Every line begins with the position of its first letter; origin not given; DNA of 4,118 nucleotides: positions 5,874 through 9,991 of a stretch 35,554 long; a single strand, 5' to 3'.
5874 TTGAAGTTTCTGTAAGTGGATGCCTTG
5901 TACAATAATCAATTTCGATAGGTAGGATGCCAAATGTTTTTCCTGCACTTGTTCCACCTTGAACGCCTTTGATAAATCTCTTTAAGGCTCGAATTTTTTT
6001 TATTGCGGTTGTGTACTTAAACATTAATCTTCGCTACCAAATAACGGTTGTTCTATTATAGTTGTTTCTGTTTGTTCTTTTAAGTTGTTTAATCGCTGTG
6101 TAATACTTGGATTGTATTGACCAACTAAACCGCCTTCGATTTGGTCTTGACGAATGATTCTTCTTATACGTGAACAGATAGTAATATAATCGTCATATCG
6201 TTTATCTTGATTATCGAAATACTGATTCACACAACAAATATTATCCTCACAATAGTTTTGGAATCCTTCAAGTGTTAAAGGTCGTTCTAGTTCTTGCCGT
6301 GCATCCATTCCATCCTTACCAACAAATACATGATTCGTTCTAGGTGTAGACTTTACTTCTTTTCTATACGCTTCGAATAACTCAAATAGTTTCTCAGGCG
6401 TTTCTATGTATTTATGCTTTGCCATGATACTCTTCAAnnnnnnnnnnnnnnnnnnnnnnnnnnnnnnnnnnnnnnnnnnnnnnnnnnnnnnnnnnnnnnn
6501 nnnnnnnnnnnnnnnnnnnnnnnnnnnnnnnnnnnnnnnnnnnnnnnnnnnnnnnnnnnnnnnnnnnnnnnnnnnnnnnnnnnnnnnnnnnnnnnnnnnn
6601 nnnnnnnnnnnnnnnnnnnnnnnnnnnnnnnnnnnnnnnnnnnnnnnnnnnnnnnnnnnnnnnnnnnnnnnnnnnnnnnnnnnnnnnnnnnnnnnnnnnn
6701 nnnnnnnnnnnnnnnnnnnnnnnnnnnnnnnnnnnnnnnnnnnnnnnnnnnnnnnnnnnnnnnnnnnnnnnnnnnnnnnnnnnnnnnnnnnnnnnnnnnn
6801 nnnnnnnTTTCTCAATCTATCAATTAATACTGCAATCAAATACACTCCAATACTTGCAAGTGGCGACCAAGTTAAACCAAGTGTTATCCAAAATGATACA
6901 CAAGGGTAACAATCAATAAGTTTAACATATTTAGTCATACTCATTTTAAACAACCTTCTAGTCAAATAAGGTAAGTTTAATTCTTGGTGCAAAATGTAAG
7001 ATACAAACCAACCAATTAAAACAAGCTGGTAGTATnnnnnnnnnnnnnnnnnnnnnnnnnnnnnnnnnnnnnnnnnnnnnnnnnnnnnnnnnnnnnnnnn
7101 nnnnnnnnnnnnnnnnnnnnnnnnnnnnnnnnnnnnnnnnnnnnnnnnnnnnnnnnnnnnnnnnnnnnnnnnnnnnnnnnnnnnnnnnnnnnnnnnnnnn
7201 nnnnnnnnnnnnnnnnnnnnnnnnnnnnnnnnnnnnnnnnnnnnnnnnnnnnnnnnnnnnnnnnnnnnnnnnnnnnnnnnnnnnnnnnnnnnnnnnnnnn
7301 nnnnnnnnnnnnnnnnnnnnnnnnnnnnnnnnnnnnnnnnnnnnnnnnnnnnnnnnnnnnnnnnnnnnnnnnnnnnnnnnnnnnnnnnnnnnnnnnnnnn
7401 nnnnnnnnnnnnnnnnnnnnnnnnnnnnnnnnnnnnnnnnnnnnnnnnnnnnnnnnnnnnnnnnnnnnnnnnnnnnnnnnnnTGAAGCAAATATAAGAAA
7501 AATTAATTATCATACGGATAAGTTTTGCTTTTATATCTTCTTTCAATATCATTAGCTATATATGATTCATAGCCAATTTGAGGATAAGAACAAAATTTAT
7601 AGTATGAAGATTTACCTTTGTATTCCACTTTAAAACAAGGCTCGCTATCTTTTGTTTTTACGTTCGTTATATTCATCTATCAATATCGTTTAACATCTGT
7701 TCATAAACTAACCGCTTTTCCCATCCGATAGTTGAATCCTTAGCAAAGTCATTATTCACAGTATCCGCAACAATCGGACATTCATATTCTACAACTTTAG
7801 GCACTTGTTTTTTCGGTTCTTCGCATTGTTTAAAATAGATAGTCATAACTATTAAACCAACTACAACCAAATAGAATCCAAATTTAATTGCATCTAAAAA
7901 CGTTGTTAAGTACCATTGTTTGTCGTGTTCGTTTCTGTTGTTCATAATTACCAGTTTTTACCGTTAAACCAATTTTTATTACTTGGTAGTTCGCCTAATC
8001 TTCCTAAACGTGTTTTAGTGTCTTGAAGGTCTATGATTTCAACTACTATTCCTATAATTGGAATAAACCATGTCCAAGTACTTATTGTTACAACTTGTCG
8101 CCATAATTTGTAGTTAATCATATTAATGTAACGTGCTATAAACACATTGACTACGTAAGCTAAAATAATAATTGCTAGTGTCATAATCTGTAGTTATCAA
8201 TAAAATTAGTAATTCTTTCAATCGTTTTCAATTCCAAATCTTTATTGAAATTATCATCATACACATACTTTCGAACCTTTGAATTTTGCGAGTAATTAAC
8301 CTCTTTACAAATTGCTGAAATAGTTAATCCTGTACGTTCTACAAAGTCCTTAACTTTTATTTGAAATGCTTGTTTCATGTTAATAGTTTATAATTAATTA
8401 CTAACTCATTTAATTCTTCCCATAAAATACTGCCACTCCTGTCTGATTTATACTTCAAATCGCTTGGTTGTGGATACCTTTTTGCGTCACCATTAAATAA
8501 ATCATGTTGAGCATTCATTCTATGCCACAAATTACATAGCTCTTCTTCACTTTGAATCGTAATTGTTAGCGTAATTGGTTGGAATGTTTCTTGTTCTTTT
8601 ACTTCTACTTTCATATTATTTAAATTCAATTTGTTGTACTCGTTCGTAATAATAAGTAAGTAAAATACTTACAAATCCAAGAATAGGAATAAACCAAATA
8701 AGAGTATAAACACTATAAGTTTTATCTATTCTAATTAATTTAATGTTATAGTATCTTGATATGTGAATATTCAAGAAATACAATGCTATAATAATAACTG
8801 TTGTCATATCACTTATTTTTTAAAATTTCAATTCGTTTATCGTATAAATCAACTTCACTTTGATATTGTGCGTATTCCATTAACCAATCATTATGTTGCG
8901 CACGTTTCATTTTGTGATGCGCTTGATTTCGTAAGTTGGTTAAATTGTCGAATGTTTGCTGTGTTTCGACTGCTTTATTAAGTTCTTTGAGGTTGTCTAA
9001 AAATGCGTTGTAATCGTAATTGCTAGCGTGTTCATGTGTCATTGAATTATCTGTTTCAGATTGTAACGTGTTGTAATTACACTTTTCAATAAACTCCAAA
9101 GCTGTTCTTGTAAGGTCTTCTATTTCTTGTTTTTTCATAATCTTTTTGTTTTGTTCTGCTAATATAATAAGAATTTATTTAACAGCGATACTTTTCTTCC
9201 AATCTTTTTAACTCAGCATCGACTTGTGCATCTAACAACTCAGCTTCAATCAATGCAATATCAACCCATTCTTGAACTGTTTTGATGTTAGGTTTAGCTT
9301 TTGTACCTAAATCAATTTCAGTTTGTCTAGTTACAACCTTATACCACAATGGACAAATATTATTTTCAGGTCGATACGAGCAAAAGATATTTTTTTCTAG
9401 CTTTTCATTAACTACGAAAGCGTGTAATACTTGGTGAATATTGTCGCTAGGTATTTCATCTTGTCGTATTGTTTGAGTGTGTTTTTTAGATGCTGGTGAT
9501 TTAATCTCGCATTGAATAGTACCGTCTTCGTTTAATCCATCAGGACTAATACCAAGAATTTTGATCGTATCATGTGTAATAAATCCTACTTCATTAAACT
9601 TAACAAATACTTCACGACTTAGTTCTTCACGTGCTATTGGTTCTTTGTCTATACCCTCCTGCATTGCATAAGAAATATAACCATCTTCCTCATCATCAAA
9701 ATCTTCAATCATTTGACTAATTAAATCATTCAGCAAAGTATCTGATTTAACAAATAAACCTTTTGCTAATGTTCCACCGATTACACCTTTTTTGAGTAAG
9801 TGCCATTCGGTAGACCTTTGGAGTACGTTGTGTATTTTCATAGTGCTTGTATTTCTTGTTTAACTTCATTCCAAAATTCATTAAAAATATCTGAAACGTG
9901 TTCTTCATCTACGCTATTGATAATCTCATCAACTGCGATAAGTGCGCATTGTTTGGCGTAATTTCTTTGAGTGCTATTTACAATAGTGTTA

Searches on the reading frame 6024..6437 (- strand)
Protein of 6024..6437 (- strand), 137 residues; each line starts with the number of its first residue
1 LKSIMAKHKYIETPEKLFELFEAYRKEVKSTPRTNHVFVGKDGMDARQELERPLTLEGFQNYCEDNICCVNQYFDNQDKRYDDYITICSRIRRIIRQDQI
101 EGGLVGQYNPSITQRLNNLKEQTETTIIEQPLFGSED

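Call 3: search_protein_families(library=pfam, proteins=[window:6024-6437:-], max_evalue=0.1)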
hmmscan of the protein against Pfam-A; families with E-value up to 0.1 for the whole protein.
window:6024-6437:- (137 aa): 1 family
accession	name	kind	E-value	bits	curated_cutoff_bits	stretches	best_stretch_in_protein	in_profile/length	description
PF16677.11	GP3_package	-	3.2e-07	30.9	29.4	1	10-122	5-102/105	DNA-packaging protein gp3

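Call 4: search_protein_families(library=phrogs, proteins=[window:6024-6437:-], max_evalue=0.01)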
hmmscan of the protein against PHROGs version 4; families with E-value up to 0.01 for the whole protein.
window:6024-6437:- (137 aa): 1 family
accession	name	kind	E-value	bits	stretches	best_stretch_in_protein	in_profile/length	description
phrog_606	-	head and packaging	9.9e-12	46.2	1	7-127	21-138/167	terminase small subunit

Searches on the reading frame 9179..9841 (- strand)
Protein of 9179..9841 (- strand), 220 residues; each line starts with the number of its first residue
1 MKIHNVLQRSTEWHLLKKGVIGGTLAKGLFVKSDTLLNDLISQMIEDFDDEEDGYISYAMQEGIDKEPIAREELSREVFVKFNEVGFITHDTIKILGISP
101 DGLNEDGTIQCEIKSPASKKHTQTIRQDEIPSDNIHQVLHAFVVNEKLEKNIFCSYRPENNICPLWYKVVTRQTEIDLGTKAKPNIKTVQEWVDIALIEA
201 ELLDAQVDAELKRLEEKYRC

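Call 8: search_protein_families(library=phrogs, proteins=[window:9179-9841:-], max_evalue=0.001)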
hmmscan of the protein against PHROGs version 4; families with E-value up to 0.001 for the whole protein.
window:9179-9841:- (220 aa): 3 families
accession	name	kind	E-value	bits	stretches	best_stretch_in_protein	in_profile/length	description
phrog_149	-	DNA, RNA and nucleotide metabolism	2.3e-20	73.6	1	3-195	594-795/1242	exonuclease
phrog_434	-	DNA, RNA and nucleotide metabolism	2.5e-07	31.2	1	6-146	53-195/372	RecE-like recombination exonuclease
phrog_19855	-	head and packaging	1.7e-05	23.6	1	2-121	457-578/1257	virion structural protein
